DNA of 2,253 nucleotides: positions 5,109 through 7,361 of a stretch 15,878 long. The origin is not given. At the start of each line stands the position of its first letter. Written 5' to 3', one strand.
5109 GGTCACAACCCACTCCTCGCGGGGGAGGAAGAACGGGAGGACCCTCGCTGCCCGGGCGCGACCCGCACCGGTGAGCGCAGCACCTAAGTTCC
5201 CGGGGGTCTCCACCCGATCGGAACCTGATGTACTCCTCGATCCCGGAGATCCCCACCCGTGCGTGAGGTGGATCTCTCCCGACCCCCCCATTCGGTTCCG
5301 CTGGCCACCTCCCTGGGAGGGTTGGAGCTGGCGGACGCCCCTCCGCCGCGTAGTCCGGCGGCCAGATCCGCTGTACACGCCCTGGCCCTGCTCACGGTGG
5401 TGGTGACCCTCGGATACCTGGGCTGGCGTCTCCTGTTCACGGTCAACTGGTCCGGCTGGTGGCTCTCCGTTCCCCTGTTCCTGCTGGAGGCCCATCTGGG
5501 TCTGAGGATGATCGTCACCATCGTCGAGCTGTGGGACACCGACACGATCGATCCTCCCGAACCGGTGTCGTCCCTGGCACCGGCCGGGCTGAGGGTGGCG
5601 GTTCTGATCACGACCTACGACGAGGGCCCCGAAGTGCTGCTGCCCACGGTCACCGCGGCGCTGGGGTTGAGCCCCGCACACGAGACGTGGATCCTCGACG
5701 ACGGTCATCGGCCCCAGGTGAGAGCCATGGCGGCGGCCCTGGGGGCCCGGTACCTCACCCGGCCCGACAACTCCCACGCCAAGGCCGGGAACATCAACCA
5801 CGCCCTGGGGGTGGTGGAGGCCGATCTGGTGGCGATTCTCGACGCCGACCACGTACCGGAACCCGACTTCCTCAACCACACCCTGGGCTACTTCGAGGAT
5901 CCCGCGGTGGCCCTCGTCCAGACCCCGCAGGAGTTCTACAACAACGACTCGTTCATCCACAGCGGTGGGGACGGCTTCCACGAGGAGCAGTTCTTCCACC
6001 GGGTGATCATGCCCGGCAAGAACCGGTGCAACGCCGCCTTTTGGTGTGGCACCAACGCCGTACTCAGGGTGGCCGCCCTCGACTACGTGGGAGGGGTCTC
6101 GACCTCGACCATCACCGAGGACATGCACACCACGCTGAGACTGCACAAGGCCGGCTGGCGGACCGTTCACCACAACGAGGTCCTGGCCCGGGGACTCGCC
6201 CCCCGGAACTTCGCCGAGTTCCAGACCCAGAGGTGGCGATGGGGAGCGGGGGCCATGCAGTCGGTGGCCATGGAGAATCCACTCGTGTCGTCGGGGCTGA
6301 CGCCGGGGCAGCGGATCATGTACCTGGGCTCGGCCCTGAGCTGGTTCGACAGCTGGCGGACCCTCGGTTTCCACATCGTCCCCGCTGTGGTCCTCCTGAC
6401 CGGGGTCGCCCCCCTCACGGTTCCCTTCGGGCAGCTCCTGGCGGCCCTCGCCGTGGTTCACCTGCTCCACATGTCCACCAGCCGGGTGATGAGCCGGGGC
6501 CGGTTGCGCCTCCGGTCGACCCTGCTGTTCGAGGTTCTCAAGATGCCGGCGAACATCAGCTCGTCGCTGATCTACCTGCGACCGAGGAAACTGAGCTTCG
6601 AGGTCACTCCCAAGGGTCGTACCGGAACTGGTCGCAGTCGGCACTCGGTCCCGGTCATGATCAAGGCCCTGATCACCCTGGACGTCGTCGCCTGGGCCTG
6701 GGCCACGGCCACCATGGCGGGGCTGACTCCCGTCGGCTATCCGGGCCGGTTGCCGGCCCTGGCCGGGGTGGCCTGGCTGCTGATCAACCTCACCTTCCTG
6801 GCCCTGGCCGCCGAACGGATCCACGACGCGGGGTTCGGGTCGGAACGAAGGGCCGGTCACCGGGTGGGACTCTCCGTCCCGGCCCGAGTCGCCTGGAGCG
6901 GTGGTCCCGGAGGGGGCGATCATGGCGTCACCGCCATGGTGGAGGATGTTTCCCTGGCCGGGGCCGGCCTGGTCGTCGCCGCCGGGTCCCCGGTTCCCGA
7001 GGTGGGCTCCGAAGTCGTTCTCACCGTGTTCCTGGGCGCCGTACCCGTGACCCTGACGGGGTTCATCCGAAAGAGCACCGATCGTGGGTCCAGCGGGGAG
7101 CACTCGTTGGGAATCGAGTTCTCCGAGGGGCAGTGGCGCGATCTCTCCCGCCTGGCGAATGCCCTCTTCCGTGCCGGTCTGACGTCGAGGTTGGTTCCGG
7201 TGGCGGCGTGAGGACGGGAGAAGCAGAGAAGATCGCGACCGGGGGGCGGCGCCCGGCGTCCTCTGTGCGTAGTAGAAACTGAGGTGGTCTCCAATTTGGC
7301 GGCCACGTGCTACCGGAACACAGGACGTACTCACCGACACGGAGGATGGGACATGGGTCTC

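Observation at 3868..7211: Divergent pair: c-di-GMP-gated GT2 beta-glycan synthase (GT2-PilZ fusion, no BcsB) and a membrane-anchored GH26 hydrolase. This is a candidate uncharacterised exopolysaccharide module.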

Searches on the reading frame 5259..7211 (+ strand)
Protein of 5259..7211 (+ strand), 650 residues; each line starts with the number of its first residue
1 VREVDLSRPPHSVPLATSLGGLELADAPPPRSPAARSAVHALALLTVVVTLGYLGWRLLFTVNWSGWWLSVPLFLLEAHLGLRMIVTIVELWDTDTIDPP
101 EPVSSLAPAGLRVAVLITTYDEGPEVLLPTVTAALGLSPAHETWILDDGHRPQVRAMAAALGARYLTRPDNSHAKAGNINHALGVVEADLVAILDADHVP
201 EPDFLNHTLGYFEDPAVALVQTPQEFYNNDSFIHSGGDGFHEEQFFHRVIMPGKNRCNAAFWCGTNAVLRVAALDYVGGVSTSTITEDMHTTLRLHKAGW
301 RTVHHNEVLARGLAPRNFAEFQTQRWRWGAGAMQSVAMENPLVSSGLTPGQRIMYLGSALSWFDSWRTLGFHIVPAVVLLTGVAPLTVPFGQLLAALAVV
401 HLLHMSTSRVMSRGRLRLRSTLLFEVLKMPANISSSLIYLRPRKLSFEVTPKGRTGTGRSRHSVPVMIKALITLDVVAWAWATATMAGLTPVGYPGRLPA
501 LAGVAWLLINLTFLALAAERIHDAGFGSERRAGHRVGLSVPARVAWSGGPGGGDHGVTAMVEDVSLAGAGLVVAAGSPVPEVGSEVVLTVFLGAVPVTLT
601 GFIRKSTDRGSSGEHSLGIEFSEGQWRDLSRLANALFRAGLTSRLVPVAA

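Call 5: search_protein_families(library=pfam, proteins=[window:5259-7211:+], max_evalue=0.01)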
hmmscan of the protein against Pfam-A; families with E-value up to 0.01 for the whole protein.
window:5259-7211:+ (650 aa): 6 families
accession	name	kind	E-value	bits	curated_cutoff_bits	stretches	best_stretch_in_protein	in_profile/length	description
PF13641.12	Glyco_tranf_2_3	-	1e-27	98.1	27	1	112-330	2-229/230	Glycosyltransferase like family 2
PF13632.12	Glyco_trans_2_3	-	1.2e-24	87.7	27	1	191-395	2-183/198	Glycosyl transferase family group 2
PF00535.33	Glycos_transf_2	-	9e-19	68.4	23.3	1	115-275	2-165/168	Glycosyl transferase family 2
PF13506.12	Glyco_transf_21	-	3.1e-12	46.7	21.7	1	174-328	17-172/174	Glycosyl transferase family 21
PF03552.20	Cellulose_synt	-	1.9e-08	33.8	24.7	1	283-383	420-526/722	Cellulose synthase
PF07238.19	PilZ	-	8.8e-07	29.6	22.5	1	529-637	1-101/102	PilZ domain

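Call 6: search_protein_families(library=ncbifam, proteins=[window:5259-7211:+], max_evalue=0.01)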
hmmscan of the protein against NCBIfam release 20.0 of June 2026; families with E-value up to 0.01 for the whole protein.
window:5259-7211:+ (650 aa): 11 families
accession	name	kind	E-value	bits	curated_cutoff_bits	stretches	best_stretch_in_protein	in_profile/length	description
TIGR03030.1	CelA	equivalog_domain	1e-100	337.8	699.1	1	38-637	56-669/714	UDP-forming cellulose synthase catalytic subunit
NF008558.0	PRK11498.1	equivalog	1.3e-73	248.3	992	1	40-579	200-739/872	UDP-forming cellulose synthase catalytic subunit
TIGR03937.1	PgaC_IcaA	equivalog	1.6e-10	40.5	422.3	1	264-338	202-276/407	poly-beta-1,6-N-acetyl-D-glucosamine synthase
TIGR03472.1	HpnI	equivalog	6e-10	38.5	310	1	174-371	113-309/373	bacteriohopanetetrol glucosamine biosynthesis glycosyltransferase HpnI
TIGR03965.1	mycofact_glyco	equivalog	9.8e-09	34.6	280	1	140-220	105-187/467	mycofactocin biosynthesis glycosyltransferase MftF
NF053846.1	glyco_with_XrtP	equivalog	9.9e-09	34.4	520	1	268-346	230-312/440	XrtP-associated glycosyltransferase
TIGR04242.1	nodulat_NodC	equivalog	8.6e-05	21.7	550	1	282-333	234-285/395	chitooligosaccharide synthase NodC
NF041875.1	EPS_EpsD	equivalog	0.00011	21.8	370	1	114-323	2-218/325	exopolysaccharide biosynthesis glycosyltransferase EpsD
NF003958.0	PRK05454.2-1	equivalog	0.00025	19.3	419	1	165-274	179-291/704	glucans biosynthesis glucosyltransferase MdoH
NF041865.1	EpsU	equivalog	0.0024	17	700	1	188-355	123-289/394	exopolysaccharide biosynthesis GT2 family glycosyltransferase EpsU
NF003956.0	PRK05454.1-3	equivalog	0.0066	14.6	864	0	111-274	134-318/718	glucans biosynthesis glucosyltransferase MdoH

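Call 9: find_homologous_proteins(query=window:5259-7211:+, max_evalue=1e-10)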
Query window:5259-7211:+ (650 aa): 1922 proteins with E <= 1e-10 among 8000 candidates; the best 120 are listed.
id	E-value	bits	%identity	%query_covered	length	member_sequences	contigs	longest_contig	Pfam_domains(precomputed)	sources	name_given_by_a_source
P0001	0.0e+0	1458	100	100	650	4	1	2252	PF07238.20,PF13632.13,PF13506.14,PF13641.13,PF03552.21,PF00535.33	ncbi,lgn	-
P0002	0.0e+0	1297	88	100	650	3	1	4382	PF13632.13,PF13506.14,PF13641.13,PF03552.21,PF00535.33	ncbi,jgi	-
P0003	0.0e+0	1287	87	100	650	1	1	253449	PF07238.20,PF13632.13,PF13506.14,PF13641.13,PF03552.21,PF00535.33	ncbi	-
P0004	4.4e-253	860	62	99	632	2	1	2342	PF07238.20,PF13632.13,PF13506.14,PF13641.13,PF03552.21,PF00535.33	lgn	-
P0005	1.4e-234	798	59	96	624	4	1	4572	PF07238.20,PF13632.13,PF13506.14,PF13641.13,PF03552.21,PF00535.33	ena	-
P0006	9.9e-232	789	58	98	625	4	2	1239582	PF07238.20,PF13632.13,PF13506.14,PF13641.13,PF03552.21,PF00535.33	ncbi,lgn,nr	ncbi:MAG: glycosyltransferase [Acidimicrobiales bacterium]|nr:glycosyltransferase [Acidimicrobiales 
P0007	8.9e-229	779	57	97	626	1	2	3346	PF07238.20,PF13632.13,PF13506.14,PF13641.13,PF03552.21,PF00535.33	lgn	-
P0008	4.0e-228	777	57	97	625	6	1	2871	PF13632.13,PF13506.14,PF13641.13,PF03552.21,PF00535.33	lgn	-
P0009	1.8e-226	772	57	97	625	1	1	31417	PF13632.13,PF13506.14,PF13641.13,PF03552.21,PF00535.33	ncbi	-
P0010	1.1e-224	766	57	97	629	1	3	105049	PF07238.20,PF13632.13,PF13506.14,PF13641.13,PF03552.21,PF00535.33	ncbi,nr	ncbi:MAG: glycosyltransferase [Actinomycetia bacterium]|nr:glycosyltransferase [Actinomycetes bacter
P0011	1.4e-223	762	55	97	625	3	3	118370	PF07238.20,PF13632.13,PF13506.14,PF13641.13,PF03552.21,PF00535.33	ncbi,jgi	-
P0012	1.5e-216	739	65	82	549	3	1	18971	PF07238.20,PF13632.13,PF13506.14,PF13641.13,PF03552.21,PF00535.33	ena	-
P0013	2.4e-209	715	55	97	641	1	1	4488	PF07238.20,PF13632.13,PF13506.14,PF13641.13,PF03552.21,PF00535.33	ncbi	-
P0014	9.8e-183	627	52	94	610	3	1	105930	PF07238.20,PF13632.13,PF13506.14,PF13641.13,PF00535.33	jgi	-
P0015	4.1e-173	595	47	99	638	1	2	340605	PF07238.20,PF13632.13,PF13506.14,PF13641.13,PF03552.21,PF00535.33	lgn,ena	-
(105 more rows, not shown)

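Call 11: find_related_loci(query=A1, collection=genome_contigs, flank=8000)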
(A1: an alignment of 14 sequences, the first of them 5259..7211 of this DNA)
Query A1 (650 aa) in genome_contigs; peptide patterns used: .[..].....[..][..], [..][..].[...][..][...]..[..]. (x = any residue, [..] = any of these).
599 stretches matched a pattern (row limit reached: there are more); 202 encode a relative of the query (tblastn E <= 1e-3); the best 80 are kept; 80 distinct loci.
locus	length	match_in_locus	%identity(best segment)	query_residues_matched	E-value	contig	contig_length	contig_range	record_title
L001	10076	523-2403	56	2-646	0e+0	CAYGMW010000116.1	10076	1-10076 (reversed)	MAG TPA_asm: uncultured Acidimicrobiales bacterium isolate ERP117304_co1_168 genome assembly, contig: NODE_6108_length_1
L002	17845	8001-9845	55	17-646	0e+0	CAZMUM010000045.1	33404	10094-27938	MAG TPA_asm: uncultured Acidimicrobiales bacterium isolate SRP215229_co1_211 genome assembly, contig: NODE_697_length_33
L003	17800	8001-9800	47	34-649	6e-171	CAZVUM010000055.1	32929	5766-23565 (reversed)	MAG TPA_asm: uncultured Acidimicrobiales bacterium isolate binchicken_co46_650 genome assembly, contig: NODE_2333_length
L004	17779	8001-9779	49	35-644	5e-175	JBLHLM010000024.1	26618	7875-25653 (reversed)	MAG: Candidatus Poriferisodalaceae bacterium isolate 3300054698_112 Ga0535670_0002439, whole genome shotgun sequence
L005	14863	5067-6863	47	26-637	1e-166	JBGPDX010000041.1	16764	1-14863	MAG: Candidatus Limnocylindria bacterium isolate OBJ_0618_050_14 k141_174989_length_16764_cov_72.2793, whole genome shot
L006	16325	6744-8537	48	26-626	6e-170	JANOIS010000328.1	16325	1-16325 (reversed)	MAG: Chloroflexota bacterium isolate SOY_63_metabat_166 SOY_63_k141_1712719, whole genome shotgun sequence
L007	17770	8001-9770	47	26-625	8e-162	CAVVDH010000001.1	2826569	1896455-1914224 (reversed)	MAG: uncultured Actinomycetes bacterium isolate MFD02416.bin.2.67 genome assembly, contig: contig_16548, whole genome sh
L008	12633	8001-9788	47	29-637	9e-162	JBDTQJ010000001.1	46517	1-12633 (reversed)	MAG: Chloroflexota bacterium isolate cluster3_bin.219 NODE_1910_length_46517_cov_15.920580, whole genome shotgun sequenc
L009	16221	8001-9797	46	28-641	3e-161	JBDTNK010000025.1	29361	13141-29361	MAG: Chloroflexota bacterium isolate cluster3_bin.149 NODE_4787_length_29361_cov_12.590425, whole genome shotgun sequenc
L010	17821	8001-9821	47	23-638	2e-161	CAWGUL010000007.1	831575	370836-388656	MAG: uncultured Chloroflexia bacterium isolate MFD08669.bin.2.74 genome assembly, contig: contig_6163, whole genome shot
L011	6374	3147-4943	46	26-637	6e-162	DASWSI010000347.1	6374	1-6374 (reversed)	MAG TPA_asm: Candidatus Limnocylindrales bacterium isolate SMAG_U3545 k141_2159565, whole genome shotgun sequence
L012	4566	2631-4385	46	39-637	3e-162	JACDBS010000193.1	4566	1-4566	MAG: Chloroflexota bacterium isolate MGR_bin288 SD2897-2912_k127_1272644, whole genome shotgun sequence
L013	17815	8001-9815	46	28-645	7e-158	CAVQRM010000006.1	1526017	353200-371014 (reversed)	MAG: uncultured Chloroflexia bacterium isolate MFD09779.bin.2.225 genome assembly, contig: contig_9341, whole genome sho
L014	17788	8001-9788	45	28-637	2e-157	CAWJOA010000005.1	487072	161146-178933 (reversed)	MAG: uncultured Chloroflexia bacterium isolate MFD02840.bin.2.336 genome assembly, contig: contig_21020, whole genome sh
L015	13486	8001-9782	46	30-637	3e-157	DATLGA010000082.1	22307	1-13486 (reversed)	MAG TPA_asm: Candidatus Limnocylindrales bacterium isolate SMAG_U13602 k141_134685, whole genome shotgun sequence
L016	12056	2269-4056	47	25-637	8e-157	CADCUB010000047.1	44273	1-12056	MAG: uncultured Frankineae bacterium isolate AVDCRST_MAG07 genome assembly, contig: NODE18, whole genome shotgun sequenc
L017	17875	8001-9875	46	4-637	9e-156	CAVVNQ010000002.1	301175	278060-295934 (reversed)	MAG: uncultured Chloroflexia bacterium isolate MFD05684.bin.3.391 genome assembly, contig: contig_11648, whole genome sh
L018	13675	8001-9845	44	9-637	2e-155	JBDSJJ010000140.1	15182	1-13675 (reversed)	MAG: Candidatus Limnocylindria bacterium isolate cluster1_bin.32 k127_4445883, whole genome shotgun sequence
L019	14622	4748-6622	45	4-637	5e-155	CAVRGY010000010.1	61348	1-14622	MAG: uncultured Chloroflexia bacterium isolate MFD05442.bin.2.302 genome assembly, contig: contig_23861, whole genome sh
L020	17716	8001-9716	49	53-637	4e-154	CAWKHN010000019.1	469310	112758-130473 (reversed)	MAG: uncultured Chloroflexia bacterium isolate MFD02416.bin.1.50 genome assembly, contig: contig_26880, whole genome sho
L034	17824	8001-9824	45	28-637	1e-149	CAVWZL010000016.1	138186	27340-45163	MAG: uncultured Chloroflexia bacterium isolate MFD04212.bin.2.194 genome assembly, contig: contig_56223, whole genome sh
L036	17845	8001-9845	44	9-633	6e-149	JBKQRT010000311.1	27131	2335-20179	MAG: Acidimicrobiales bacterium isolate MGr3G3H3I__bin_155 MGr3G3H3I_000000236040, whole genome shotgun sequence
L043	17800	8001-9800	43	28-640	1e-145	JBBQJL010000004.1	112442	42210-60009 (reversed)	MAG: Candidatus Limnocylindrales bacterium isolate Co_metawrap_725 Cmw_725_k141_19378874_length_112442_cov_14.9995, whol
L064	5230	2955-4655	43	28-592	1e-131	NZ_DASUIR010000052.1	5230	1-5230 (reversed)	MAG: Cellulomonas sp. isolate SMAG_U1465 k141_120124, whole genome shotgun sequence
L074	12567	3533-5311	48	28-640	4e-151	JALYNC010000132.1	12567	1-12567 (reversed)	MAG: Actinomycetota bacterium isolate ATA bin27 SD1493-95_k127_164281, whole genome shotgun sequence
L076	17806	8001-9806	39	27-637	9e-109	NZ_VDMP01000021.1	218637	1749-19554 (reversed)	Nocardioides albidus strain CCTCC AB 2015297 scaffold35, whole genome shotgun sequence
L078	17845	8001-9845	37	14-637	2e-106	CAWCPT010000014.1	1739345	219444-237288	MAG: uncultured Actinomycetota bacterium isolate MFD09368.bin.2.10 genome assembly, contig: contig_6620, whole genome sh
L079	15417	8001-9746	39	36-626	5e-106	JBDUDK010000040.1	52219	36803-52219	MAG: Acidimicrobiales bacterium isolate cluster4_bin.69 NODE_564_length_52219_cov_15.375815, whole genome shotgun sequen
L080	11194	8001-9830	38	20-637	3e-105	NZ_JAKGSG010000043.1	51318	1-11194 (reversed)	Antribacter soli strain KLBMP 9083 Scaffold10_1, whole genome shotgun sequence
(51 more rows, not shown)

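Call 15: search_solved_structures(query=window:5259-7211:+, max_evalue=0.001, show_alignments=1)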
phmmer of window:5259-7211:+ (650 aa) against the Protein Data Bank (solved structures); distinct sequences matched with E-value up to 0.001: 9.
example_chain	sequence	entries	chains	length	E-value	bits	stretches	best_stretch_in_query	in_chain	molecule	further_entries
5ej1_A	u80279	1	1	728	3.2e-63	217.4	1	149-581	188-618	Putative cellulose synthase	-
7lby_A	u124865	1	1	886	6.5e-63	216.4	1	32-579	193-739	Cellulose synthase catalytic subunit [UDP-forming]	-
9b8v_E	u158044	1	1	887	6.5e-63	216.4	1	32-579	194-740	Cellulose synthase catalytic subunit [UDP-forming]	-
9fmv_A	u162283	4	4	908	6.9e-63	216.3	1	32-579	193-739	Cellulose synthase catalytic subunit [UDP-forming]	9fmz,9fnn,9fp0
4p00_A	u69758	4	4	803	1.8e-62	214.9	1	149-581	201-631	Cellulose Synthase A subunit | Cellulose Synthase subunit A | Putative cellulose synthase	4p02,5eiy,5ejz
4hg6_A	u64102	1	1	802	1.8e-62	214.9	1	149-581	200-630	Cellulose Synthase Subunit A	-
8dqk_A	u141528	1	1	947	2.6e-06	29.4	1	282-395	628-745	Cellulose synthase-like CslF6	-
8vi0_A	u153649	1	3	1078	7.2e-05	24.6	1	283-383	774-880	Cellulose synthase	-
6wlb_A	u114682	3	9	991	0.0006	21.6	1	283-390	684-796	Cellulose synthase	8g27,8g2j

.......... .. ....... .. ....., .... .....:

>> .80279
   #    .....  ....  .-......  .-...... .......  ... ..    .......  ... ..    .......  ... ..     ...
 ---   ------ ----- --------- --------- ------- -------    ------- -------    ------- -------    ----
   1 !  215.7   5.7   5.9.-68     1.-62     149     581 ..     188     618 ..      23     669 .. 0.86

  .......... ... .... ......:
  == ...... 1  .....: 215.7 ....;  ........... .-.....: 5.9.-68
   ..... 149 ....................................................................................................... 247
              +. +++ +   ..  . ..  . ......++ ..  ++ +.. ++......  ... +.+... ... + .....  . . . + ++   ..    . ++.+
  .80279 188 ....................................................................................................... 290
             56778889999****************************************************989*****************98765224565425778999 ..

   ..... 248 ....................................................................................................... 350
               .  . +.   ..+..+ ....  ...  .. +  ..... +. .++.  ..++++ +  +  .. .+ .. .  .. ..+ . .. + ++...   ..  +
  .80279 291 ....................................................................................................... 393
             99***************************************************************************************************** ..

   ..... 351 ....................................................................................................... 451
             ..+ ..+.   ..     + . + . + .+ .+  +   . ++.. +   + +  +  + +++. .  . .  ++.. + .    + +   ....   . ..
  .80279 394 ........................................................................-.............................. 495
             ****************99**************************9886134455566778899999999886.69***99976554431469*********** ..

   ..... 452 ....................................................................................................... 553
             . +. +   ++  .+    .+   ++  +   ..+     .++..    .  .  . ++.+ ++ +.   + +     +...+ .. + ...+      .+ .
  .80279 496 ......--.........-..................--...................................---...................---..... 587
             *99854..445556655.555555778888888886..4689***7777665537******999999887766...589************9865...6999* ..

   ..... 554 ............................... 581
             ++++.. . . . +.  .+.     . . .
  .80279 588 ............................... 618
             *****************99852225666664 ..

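Call 23: find_encoding_contigs(protein=P0003, flank=10000, max_places=3)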
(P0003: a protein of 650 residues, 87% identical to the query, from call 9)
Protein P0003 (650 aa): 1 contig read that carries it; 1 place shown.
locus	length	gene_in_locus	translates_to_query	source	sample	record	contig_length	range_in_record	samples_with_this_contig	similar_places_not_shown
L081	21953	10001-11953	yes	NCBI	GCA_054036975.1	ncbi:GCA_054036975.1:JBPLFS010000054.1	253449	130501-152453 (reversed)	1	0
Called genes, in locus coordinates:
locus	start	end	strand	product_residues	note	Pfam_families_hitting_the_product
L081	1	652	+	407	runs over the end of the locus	PF01406:tRNA-synt_1e, PF09334:tRNA-synt_1g (faint), PF00133:tRNA-synt_1 (weak)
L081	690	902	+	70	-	-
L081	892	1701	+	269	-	PF12705:PDDEXK_1, PF01930:Cas_Cas4 (weak)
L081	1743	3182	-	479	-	PF00773:RNB, PF18614:RNase_II_C_S1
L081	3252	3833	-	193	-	PF00484:Pro_CA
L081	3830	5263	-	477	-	PF06965:Na_H_antiport_1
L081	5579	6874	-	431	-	PF01145:Band_7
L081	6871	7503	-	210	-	-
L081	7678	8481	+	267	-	PF01149:Fapy_DNA_glyco, PF06831:H2TH, PF06827:zf-FPG_IleRS (weak)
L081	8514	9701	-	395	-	PF02156:Glyco_hydro_26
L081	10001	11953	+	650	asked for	PF00535:Glycos_transf_2, PF13641:Glyco_tranf_2_3, PF13506:Glyco_transf_21, PF13632:Glyco_trans_2_3, PF03552:Cellulose_synt, PF07238:PilZ (weak)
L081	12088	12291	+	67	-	-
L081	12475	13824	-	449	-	-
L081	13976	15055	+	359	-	PF00291:PALP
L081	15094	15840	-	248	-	PF01738:DLH, PF12697:Abhydrolase_6 (faint), PF00326:Peptidase_S9 (faint)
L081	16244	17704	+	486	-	PF01546:Peptidase_M20, PF07687:M20_dimer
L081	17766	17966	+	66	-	-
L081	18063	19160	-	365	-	PF00155:Aminotran_1_2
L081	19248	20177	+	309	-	PF00561:Abhydrolase_1, PF12146:Hydrolase_4, PF12697:Abhydrolase_6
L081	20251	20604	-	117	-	-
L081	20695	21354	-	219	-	PF06271:RDD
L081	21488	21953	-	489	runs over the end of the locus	-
